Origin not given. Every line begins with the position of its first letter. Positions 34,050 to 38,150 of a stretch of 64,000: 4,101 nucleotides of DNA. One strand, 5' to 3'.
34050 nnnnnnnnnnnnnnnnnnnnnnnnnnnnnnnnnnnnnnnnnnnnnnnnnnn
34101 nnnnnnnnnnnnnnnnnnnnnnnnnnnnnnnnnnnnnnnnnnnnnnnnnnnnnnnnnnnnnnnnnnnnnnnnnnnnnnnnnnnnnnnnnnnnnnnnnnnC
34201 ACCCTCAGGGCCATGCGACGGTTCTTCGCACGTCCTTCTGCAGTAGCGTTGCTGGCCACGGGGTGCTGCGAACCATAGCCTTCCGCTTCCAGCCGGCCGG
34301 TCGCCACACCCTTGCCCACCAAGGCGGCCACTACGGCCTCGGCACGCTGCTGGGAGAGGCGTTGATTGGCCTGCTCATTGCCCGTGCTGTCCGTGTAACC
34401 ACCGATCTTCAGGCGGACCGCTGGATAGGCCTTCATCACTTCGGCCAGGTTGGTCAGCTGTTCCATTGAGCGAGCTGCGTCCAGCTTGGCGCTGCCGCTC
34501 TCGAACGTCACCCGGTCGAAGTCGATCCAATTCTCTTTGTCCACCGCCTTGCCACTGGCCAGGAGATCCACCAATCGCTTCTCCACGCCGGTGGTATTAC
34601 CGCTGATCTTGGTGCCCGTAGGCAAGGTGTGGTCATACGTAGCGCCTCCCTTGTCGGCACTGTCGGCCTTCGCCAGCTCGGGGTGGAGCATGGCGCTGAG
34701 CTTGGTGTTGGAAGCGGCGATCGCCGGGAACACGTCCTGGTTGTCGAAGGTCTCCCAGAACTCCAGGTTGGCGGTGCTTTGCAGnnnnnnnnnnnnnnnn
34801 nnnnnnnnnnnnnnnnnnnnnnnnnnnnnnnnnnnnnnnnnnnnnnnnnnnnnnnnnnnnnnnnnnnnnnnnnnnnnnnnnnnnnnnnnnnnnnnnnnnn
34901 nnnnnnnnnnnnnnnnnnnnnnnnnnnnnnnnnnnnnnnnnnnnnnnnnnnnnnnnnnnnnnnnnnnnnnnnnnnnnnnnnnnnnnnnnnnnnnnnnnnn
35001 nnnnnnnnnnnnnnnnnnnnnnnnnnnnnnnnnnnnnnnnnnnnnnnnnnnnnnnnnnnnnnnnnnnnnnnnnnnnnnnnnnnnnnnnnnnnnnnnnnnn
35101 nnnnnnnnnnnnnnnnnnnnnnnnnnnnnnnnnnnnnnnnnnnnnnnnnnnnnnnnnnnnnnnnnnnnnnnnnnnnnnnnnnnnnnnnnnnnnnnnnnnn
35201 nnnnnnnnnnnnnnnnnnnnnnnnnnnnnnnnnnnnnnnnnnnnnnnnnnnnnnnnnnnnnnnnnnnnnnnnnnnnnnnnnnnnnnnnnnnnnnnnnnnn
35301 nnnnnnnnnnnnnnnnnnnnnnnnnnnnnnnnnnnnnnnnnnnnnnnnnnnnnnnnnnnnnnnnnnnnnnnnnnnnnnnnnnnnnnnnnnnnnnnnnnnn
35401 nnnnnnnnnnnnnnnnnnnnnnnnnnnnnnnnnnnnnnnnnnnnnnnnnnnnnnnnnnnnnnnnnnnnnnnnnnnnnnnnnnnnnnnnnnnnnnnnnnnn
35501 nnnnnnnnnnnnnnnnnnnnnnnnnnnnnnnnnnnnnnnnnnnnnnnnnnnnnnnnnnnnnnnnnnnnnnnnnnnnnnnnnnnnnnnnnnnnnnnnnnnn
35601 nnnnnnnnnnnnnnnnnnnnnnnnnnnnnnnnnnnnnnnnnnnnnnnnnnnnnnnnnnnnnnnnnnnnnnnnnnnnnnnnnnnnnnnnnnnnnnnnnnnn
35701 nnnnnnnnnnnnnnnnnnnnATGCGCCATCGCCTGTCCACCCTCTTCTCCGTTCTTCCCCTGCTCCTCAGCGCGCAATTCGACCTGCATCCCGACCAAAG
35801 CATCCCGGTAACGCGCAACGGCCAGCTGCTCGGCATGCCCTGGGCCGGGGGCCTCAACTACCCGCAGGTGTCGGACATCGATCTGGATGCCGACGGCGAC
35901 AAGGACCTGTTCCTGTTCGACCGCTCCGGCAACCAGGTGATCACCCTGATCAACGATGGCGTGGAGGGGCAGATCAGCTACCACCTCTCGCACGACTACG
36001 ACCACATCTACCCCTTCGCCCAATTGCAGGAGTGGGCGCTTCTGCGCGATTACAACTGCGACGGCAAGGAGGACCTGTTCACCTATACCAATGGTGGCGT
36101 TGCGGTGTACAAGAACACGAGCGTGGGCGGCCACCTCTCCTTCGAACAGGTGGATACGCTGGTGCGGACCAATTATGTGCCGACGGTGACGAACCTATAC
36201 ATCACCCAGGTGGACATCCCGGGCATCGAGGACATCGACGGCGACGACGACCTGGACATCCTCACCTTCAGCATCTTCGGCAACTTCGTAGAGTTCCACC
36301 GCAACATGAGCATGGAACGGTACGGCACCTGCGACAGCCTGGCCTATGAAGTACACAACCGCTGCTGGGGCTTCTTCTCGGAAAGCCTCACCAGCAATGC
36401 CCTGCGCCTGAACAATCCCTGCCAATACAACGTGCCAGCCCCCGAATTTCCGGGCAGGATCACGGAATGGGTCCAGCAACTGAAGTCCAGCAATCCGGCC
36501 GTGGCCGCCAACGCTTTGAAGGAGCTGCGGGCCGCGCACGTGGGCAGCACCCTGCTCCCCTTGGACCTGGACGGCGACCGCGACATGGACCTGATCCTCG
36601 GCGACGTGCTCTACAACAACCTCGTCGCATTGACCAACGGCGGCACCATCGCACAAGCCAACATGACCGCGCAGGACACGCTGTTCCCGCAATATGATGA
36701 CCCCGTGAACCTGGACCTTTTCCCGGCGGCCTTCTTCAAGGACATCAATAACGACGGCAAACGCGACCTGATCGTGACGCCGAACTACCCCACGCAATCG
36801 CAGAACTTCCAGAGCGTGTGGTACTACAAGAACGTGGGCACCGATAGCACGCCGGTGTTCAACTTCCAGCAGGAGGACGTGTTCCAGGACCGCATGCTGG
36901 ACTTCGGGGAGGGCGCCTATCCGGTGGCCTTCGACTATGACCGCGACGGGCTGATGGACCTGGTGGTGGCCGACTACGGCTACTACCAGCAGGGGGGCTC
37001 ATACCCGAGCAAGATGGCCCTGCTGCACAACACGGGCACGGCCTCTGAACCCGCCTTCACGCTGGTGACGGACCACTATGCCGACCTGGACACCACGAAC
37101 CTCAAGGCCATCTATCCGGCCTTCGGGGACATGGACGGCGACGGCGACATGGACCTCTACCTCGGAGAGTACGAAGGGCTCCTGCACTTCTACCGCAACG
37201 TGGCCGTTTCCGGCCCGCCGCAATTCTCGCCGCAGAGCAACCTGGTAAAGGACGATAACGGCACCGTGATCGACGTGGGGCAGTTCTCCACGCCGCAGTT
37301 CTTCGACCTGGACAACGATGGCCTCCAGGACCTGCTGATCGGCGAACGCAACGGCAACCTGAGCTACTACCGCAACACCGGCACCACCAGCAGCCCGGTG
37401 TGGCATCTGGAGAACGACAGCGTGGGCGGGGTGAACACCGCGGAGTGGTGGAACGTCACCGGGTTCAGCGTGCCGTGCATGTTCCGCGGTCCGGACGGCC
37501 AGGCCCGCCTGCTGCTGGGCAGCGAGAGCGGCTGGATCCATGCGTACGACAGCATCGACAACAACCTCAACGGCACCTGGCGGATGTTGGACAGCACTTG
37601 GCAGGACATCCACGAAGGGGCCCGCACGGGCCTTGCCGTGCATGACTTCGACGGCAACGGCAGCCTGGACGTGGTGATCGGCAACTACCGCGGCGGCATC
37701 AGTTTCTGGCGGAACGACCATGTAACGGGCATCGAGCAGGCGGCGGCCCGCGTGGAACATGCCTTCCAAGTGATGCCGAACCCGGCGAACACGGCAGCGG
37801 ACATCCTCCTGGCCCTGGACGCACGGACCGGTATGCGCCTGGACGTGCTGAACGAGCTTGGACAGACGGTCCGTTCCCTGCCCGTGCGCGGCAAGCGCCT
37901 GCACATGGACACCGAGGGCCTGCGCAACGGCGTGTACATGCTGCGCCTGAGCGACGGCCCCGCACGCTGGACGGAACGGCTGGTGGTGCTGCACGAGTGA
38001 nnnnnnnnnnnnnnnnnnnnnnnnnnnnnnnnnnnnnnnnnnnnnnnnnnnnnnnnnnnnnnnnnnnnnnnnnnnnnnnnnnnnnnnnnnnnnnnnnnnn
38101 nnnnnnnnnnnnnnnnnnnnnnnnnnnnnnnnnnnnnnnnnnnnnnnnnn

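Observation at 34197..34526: OmpA-like peptidoglycan-binding domain embedded inside the SecD periplasmic domain of a fused SecDF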

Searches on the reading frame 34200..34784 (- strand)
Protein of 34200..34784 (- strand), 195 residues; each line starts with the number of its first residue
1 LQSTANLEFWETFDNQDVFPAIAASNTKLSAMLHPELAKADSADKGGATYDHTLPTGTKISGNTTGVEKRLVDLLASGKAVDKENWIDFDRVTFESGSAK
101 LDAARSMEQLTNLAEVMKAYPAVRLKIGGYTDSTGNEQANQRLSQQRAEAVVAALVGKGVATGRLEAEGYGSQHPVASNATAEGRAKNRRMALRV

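Call 22: find_related_loci(query=A2, collection=genome_contigs, flank=4000)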
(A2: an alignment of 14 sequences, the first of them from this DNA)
Query A2 (195 aa) in genome_contigs; peptide patterns used: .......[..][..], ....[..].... (x = any residue, [..] = any of these).
598 stretches matched a pattern (row limit reached: there are more); 589 encode a relative of the query (tblastn E <= 1e-3); the best 80 are kept; 80 distinct loci.
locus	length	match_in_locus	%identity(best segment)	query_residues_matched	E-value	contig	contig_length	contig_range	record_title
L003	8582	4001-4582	70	1-195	1e-86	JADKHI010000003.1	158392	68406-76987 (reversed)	MAG: Flavobacteriales bacterium isolate Skiv_18-Q3-R9-52_BAT3C.268 tig00008336-10-1582860, whole genome shotgun sequence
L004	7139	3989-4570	70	1-195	1e-85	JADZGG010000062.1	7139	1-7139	MAG: Flavobacteriales bacterium isolate SJ97 c_000000250688, whole genome shotgun sequence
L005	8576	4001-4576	65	1-195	5e-83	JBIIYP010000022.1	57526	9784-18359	MAG: Flavobacteriales bacterium isolate ME2005-10-10_3300044625_group2_bin128 Rohwer_bin943_scaffold_180_c1, whole genom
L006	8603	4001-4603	65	1-195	5e-82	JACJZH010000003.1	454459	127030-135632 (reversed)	MAG: Flavobacteriales bacterium isolate HK-STAS-BACT-59 HK-STAS-BACT-59_3, whole genome shotgun sequence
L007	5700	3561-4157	66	1-195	6e-82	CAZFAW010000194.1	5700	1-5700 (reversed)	MAG TPA_asm: uncultured Chryseobacterium sp. isolate binchicken_co197_380 genome assembly, contig: NODE_29370_length_570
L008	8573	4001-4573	64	1-195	1e-79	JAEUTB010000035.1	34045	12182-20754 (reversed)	MAG: Flavobacteriales bacterium isolate new MAG-318 k141_1852587, whole genome shotgun sequence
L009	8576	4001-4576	64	1-195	4e-79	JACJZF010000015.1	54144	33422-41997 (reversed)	MAG: Flavobacteriales bacterium isolate HK-STAS-BACT-57 HK-STAS-BACT-57_15, whole genome shotgun sequence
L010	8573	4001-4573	64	1-195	3e-78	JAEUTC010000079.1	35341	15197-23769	MAG: Flavobacteriales bacterium isolate new MAG-319 k141_950172, whole genome shotgun sequence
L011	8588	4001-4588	62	1-195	8e-75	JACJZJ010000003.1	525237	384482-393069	MAG: Flavobacteriales bacterium isolate HK-STAS-BACT-61 HK-STAS-BACT-61_3, whole genome shotgun sequence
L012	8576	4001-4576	62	1-195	1e-73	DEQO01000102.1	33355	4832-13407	MAG TPA_asm: Flavobacteriales bacterium UBA3364 UBA3364_contig_1063, whole genome shotgun sequence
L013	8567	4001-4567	61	1-195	3e-73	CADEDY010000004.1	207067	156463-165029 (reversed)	MAG: uncultured Bacteroidetes bacterium isolate Bacteroidetes sp. RBC078 genome assembly, contig: MAG078_4, whole genome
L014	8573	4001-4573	63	1-195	3e-73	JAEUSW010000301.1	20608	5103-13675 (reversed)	MAG: Flavobacteriales bacterium isolate new MAG-313 k141_3756107, whole genome shotgun sequence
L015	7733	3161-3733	63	1-195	7e-73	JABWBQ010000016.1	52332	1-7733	MAG: Flavobacteriales bacterium isolate MAG_34 scaffold_506, whole genome shotgun sequence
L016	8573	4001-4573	63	1-195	1e-72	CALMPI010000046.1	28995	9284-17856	MAG TPA_asm: uncultured Flavobacteriales bacterium isolate SRR2107183_bin.102_CONCOCT_v1.1_MAG genome assembly, contig:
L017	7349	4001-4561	63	1-195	3e-72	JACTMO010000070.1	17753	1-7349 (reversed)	MAG: Bacteroidetes bacterium isolate BJ7 scaffold_2796, whole genome shotgun sequence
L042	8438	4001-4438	55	50-195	8e-51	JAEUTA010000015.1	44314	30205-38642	MAG: Flavobacteriales bacterium isolate new MAG-317 k141_4345457, whole genome shotgun sequence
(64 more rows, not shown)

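Call 71: search_protein_families(library=pfam, proteins=[L042:1766-4450:+], max_evalue=0.0001)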
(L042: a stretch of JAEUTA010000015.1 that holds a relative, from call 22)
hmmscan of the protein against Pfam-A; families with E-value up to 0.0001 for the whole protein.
L042:1766-4450:+ (894 aa): 2 families
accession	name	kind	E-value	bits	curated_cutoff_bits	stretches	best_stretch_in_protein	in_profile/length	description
PF03030.21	H_PPase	-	1.7e-261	869.9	29.7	1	14-705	1-645/645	Inorganic H+ pyrophosphatase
PF00691.25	OmpA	-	8.8e-20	71.3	27.2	1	789-885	1-98/98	OmpA family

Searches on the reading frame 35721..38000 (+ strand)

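Call 40: search_protein_families(library=pfam, proteins=[window:35721-38000:+], max_evalue=0.00001)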
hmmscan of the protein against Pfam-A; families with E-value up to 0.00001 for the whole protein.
window:35721-38000:+ (759 aa): 2 families
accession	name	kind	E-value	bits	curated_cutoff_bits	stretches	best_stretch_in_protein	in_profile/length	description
PF13517.12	FG-GAP_3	-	1.2e-28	99.9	26.9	2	405-480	1-60/61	FG-GAP-like repeat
PF01839.29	FG-GAP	-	4.3e-14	52.4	22.1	0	638-659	5-26/37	FG-GAP repeat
